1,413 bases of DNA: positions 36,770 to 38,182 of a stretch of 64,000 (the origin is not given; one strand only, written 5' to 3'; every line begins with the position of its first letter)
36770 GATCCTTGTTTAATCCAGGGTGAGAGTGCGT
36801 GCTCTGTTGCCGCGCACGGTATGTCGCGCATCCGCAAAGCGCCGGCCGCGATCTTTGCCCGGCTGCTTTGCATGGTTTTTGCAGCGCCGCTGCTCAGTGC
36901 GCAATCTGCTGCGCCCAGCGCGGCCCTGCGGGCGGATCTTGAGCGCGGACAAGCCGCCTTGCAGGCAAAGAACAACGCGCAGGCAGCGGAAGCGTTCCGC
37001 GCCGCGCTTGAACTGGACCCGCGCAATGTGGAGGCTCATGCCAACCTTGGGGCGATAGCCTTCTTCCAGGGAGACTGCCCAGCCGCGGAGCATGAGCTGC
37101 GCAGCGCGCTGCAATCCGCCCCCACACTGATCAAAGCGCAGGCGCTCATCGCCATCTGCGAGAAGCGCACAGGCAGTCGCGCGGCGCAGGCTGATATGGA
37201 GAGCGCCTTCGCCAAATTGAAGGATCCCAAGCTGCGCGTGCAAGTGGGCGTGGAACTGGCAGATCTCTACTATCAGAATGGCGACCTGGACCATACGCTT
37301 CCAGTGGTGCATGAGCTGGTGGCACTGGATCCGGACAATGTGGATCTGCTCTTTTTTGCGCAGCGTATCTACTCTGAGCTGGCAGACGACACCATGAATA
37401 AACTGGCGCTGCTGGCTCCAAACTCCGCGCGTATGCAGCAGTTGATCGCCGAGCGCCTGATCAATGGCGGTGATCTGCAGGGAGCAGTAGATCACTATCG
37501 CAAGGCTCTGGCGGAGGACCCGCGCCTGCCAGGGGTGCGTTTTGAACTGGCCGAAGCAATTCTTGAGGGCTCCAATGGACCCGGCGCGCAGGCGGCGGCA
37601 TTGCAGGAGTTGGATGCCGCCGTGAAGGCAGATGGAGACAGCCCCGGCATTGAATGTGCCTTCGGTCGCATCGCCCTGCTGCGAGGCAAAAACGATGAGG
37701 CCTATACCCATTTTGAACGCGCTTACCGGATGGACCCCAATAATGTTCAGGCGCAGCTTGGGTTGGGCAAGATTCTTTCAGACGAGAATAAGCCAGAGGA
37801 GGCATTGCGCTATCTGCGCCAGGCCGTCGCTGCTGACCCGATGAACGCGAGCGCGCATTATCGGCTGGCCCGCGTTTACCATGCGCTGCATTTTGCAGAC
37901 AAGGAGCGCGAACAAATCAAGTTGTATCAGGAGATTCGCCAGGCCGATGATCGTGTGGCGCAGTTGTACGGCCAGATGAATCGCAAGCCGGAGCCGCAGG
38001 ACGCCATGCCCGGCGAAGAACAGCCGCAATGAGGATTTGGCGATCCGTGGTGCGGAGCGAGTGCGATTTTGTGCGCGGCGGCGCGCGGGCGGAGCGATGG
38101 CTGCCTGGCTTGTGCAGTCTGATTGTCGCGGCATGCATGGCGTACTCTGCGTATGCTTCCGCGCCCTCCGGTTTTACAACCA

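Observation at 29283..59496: A SusD-less polysaccharide-utilisation-like locus for pectic galactan/arabinan, with paralogous secreted TPR proteins paired to each TonB-dependent receptor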

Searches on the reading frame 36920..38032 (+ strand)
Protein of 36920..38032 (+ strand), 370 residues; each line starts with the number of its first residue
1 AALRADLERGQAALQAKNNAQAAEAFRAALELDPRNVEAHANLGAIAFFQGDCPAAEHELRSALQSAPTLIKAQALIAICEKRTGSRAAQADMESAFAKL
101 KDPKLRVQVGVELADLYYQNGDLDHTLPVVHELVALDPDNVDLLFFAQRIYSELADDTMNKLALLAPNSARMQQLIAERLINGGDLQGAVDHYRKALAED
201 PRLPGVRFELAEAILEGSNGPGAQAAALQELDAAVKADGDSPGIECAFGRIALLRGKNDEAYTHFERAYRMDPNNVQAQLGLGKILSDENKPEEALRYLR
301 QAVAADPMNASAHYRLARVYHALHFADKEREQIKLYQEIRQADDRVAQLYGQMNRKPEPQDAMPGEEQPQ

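Call 50: find_homologous_proteins(query=A3, max_evalue=1e-10)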
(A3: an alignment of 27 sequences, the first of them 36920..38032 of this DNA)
Query A3 (27 sequences) (370 aa, profile of the alignment): 1245 proteins with E <= 1e-10 among 8000 candidates; the best 120 are listed.
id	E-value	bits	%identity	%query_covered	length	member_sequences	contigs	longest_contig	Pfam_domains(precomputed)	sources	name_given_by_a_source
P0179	1.3e-175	602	23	90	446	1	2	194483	PF25063.1,PF13431.13,PF23914.2,PF13414.13,PF13428.13,PF14559.13,PF24575.2,PF13371.13,PF00515.35,PF12895.14,PF13424.13,PF21033.5,PF13432.13,PF13181.13,PF07719.24,PF13174.13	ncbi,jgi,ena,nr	ncbi:MAG TPA: tetratricopeptide repeat protein [Terracidiphilus sp.]|jgi:tetratricopeptide (TPR) rep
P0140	2.2e-174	598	26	98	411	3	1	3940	PF13431.13,PF23914.2,PF13414.13,PF13428.13,PF14559.13,PF24575.2,PF13371.13,PF00515.35,PF12895.14,PF13424.13,PF21033.5,PF13432.13,PF13181.13,PF07719.24,PF13174.13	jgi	jgi:tetratricopeptide (TPR) repeat protein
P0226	6.3e-168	577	24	86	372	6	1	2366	PF13431.13,PF23914.2,PF13414.13,PF13428.13,PF14559.13,PF24575.2,PF13371.13,PF00515.35,PF12895.14,PF13424.13,PF21033.5,PF13432.13,PF13181.13,PF07719.24,PF13174.13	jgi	jgi:tetratricopeptide (TPR) repeat protein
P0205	6.4e-167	574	23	96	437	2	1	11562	PF13431.13,PF23914.2,PF13414.13,PF13176.13,PF13428.13,PF14559.13,PF24575.2,PF13371.13,PF00515.35,PF12895.14,PF13424.13,PF21033.5,PF13432.13,PF13181.13,PF07719.24,PF13174.13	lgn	-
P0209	5.7e-166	571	24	94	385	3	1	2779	PF13431.13,PF23914.2,PF13414.13,PF13428.13,PF14559.13,PF24575.2,PF13371.13,PF00515.35,PF12895.14,PF13424.13,PF21033.5,PF13432.13,PF13181.13,PF07719.24,PF13174.13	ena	-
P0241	1.9e-162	559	23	94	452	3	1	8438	PF25063.1,PF13431.13,PF23914.2,PF13414.13,PF13428.13,PF14559.13,PF24575.2,PF13371.13,PF00515.35,PF12895.14,PF13424.13,PF21033.5,PF13432.13,PF13181.13,PF07719.24,PF13174.13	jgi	jgi:tetratricopeptide (TPR) repeat protein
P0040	3.6e-158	545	69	99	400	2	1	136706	PF13431.13,PF23914.2,PF13414.13,PF13428.13,PF14559.13,PF24575.2,PF00515.35,PF12895.14,PF13424.13,PF21033.5,PF13432.13,PF13181.13,PF07719.24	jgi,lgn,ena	jgi:predicted Zn-dependent protease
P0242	2.0e-157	542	28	96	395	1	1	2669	PF13431.13,PF23914.2,PF13414.13,PF13428.13,PF14559.13,PF24575.2,PF13371.13,PF00515.35,PF12895.14,PF21033.5,PF13432.13,PF13181.13,PF14561.13,PF07719.24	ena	-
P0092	1.3e-156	540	62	98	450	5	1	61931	PF13431.13,PF23914.2,PF25060.1,PF13414.13,PF13428.13,PF25064.2,PF14559.13,PF24575.2,PF00515.35,PF12895.14,PF13424.13,PF13432.13,PF13429.13,PF13181.13,PF07719.24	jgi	jgi:tetratricopeptide (TPR) repeat protein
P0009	1.9e-155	536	73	100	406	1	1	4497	PF13431.13,PF23914.2,PF13414.13,PF13428.13,PF13374.13,PF14559.13,PF24575.2,PF00515.35,PF12895.14,PF13424.13,PF21033.5,PF13432.13,PF13181.13,PF07719.24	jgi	jgi:tetratricopeptide (TPR) repeat protein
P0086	6.4e-155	534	63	99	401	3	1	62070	PF13431.13,PF23914.2,PF13414.13,PF13428.13,PF14559.13,PF24575.2,PF00515.35,PF12895.14,PF13424.13,PF21033.5,PF13432.13,PF13429.13,PF13181.13,PF14561.13,PF07719.24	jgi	jgi:tetratricopeptide (TPR) repeat protein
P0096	1.2e-154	533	59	99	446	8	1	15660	PF13431.13,PF23914.2,PF25060.1,PF13414.13,PF13428.13,PF25064.2,PF14559.13,PF24575.2,PF00515.35,PF12895.14,PF13424.13,PF13432.13,PF13429.13,PF13181.13,PF07719.24,PF13174.13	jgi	jgi:cytochrome c-type biogenesis protein CcmH/NrfG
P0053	1.3e-154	533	69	97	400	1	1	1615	PF13431.13,PF23914.2,PF13414.13,PF13428.13,PF14559.13,PF24575.2,PF00515.35,PF12895.14,PF13424.13,PF21033.5,PF13432.13,PF13181.13,PF07719.24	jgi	jgi:Tfp pilus assembly protein PilF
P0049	1.0e-153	530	68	100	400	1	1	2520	PF13431.13,PF23914.2,PF13414.13,PF13428.13,PF25064.2,PF14559.13,PF24575.2,PF00515.35,PF12895.14,PF13424.13,PF21033.5,PF13432.13,PF13181.13,PF07719.24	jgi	jgi:tetratricopeptide (TPR) repeat protein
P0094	1.5e-153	530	60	96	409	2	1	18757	PF13431.13,PF23914.2,PF13414.13,PF13176.13,PF13428.13,PF25064.2,PF13374.13,PF14559.13,PF24575.2,PF13371.13,PF00515.35,PF12895.14,PF13424.13,PF13432.13,PF13181.13,PF07719.24,PF13174.13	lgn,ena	-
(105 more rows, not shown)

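Call 90: search_protein_representatives(alignment_id=A3)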
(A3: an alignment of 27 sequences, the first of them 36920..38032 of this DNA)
Query: 27 sequences, 401 profile positions. Proteins with E-value up to 0.001 (for the whole library): 677262; up to 1e-10: 237740; up to 1e-30: 20148. The best 150 are listed.
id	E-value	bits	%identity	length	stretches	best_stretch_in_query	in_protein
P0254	8.6e-160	548.6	-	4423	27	46-374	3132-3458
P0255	3.7e-147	507.0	-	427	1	10-396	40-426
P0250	1.7e-142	491.6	-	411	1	8-391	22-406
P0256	3.0e-139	480.9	-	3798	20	205-327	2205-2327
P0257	8.7e-134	462.9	-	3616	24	44-363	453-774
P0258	4.4e-133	460.6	-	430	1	18-392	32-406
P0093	2.0e-128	445.3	-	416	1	8-383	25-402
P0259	8.1e-124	430.1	-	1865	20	49-104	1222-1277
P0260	2.4e-120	418.6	-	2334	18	210-350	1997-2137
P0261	2.3e-119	415.4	-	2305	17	48-151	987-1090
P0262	3.0e-118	411.7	-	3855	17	186-326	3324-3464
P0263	4.9e-118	411.1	-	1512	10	211-342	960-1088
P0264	1.8e-117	409.2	-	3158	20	197-323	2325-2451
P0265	7.9e-117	407.1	-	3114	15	213-327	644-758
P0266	1.4e-116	406.3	-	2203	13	207-330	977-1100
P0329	2.2e-94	333.2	-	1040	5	10-298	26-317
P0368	2.2e-88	313.4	-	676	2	20-301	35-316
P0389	6.6e-86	305.2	-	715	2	108-379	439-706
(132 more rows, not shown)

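Call 91: search_protein_families(library=pfam, proteins=[P0329, P0368, P0389], max_evalue=1e-8)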
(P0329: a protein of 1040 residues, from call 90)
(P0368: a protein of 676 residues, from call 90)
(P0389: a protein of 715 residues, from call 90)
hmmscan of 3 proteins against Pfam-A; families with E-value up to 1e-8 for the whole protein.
P0329 (1040 aa): 13 families
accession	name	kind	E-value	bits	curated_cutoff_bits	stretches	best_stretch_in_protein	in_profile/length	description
PF07719.23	TPR_2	-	2.2e-61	199.4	27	0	85-117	1-33/34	Tetratricopeptide repeat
PF14559.12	TPR_19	-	1.5e-50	169.8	25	0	131-184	3-56/68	Tetratricopeptide repeat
PF13414.12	TPR_11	-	1.1e-43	147.1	26.8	0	500-530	11-41/42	TPR repeat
PF13432.12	TPR_16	-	3.2e-40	136.6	32.7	0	130-186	8-64/65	Tetratricopeptide repeat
PF13428.12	TPR_14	-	6.1e-40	132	23.5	0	921-959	5-43/44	Tetratricopeptide repeat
PF00515.34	TPR_1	-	6.5e-39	130.6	27.8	0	85-117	1-33/34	Tetratricopeptide repeat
PF13181.12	TPR_8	-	2.4e-33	111.8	25.7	0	85-116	1-32/34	Tetratricopeptide repeat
PF13431.12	TPR_17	-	4e-27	92.6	24.4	0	142-172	2-32/34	Tetratricopeptide repeat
PF13424.12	TPR_12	-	1.1e-20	74.1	30.1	0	124-183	8-75/77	Tetratricopeptide repeat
PF12895.13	ANAPC3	-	5.3e-17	62.3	27.2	0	136-202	6-71/82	Anaphase-promoting complex, cyclosome, subunit 3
PF23914.1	TPR_CcmH_CycH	-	5.6e-16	59.2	42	0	775-873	44-145/158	Cytochrome c-type biogenesis protein H TPR domain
PF13371.12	TPR_9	-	2.8e-14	53.3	35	0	924-990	2-68/73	Tetratricopeptide repeat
PF24575.1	TPR_Slam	-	8e-13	49.2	35.2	0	490-540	54-104/104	Surface lipoprotein assembly modifier, N-terminal TPR repeats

P0368 (676 aa): 13 families
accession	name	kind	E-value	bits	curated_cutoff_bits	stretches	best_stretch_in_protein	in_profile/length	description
PF07719.23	TPR_2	-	2.5e-40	133.7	27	0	81-111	1-31/34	Tetratricopeptide repeat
PF13414.12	TPR_11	-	1.1e-38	131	26.8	0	494-533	1-40/42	TPR repeat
PF14559.12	TPR_19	-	4.8e-32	110.5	25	1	566-621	2-57/68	Tetratricopeptide repeat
PF13432.12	TPR_16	-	1.1e-30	106.1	32.7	0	561-618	3-60/65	Tetratricopeptide repeat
PF13431.12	TPR_17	-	4.2e-29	98.8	24.4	0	172-198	2-28/34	Tetratricopeptide repeat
PF13428.12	TPR_14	-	2e-26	90.2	23.5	0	555-597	1-43/44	Tetratricopeptide repeat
PF13181.12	TPR_8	-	2.3e-23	80.7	25.7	0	488-518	2-32/34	Tetratricopeptide repeat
PF00515.34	TPR_1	-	2.9e-20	71.6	27.8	0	81-112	1-32/34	Tetratricopeptide repeat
PF13371.12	TPR_9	-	8.6e-17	61.4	35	0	564-618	4-58/73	Tetratricopeptide repeat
PF12895.13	ANAPC3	-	1.2e-13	51.6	27.2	0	413-471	11-69/82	Anaphase-promoting complex, cyclosome, subunit 3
PF13424.12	TPR_12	-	2e-12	47.6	30.1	0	523-585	5-75/77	Tetratricopeptide repeat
PF13176.12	TPR_7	-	1.6e-11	43.7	27.9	0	557-589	1-35/36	Tetratricopeptide repeat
PF23914.1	TPR_CcmH_CycH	-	3.2e-09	37.3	42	0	527-615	56-147/158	Cytochrome c-type biogenesis protein H TPR domain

P0389 (715 aa): 16 families
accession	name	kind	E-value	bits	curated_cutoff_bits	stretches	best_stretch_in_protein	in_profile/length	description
PF07719.23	TPR_2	-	6.5e-49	160.5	27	0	256-288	2-34/34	Tetratricopeptide repeat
PF13432.12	TPR_16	-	7.1e-48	161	32.7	1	225-287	3-63/65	Tetratricopeptide repeat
PF13414.12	TPR_11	-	6.5e-43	144.6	26.8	0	543-575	9-41/42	TPR repeat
PF00515.34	TPR_1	-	7.6e-39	130.4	27.8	0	256-287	2-33/34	Tetratricopeptide repeat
PF14559.12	TPR_19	-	7.7e-39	132.3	25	0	612-671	7-66/68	Tetratricopeptide repeat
PF13181.12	TPR_8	-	8e-33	110.2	25.7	0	256-287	2-33/34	Tetratricopeptide repeat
PF13428.12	TPR_14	-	2.4e-32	108.5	23.5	0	256-297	2-43/44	Tetratricopeptide repeat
PF13424.12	TPR_12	-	1e-26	93.3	30.1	0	535-590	10-73/77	Tetratricopeptide repeat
PF12895.13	ANAPC3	-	1.4e-22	80.2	27.2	0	198-279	2-80/82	Anaphase-promoting complex, cyclosome, subunit 3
PF13176.12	TPR_7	-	2e-22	77.7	27.9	0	567-593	4-32/36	Tetratricopeptide repeat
PF13431.12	TPR_17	-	3e-20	71.2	24.4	0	278-314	2-26/34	Tetratricopeptide repeat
PF13174.12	TPR_6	-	4.9e-19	68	26.3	0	467-492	2-27/33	Tetratricopeptide repeat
PF24575.1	TPR_Slam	-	9.7e-16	58.5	35.2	0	535-581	54-100/104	Surface lipoprotein assembly modifier, N-terminal TPR repeats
PF23914.1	TPR_CcmH_CycH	-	7e-15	55.6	42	0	457-559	42-152/158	Cytochrome c-type biogenesis protein H TPR domain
PF13371.12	TPR_9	-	1.7e-12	47.6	35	0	199-252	9-62/73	Tetratricopeptide repeat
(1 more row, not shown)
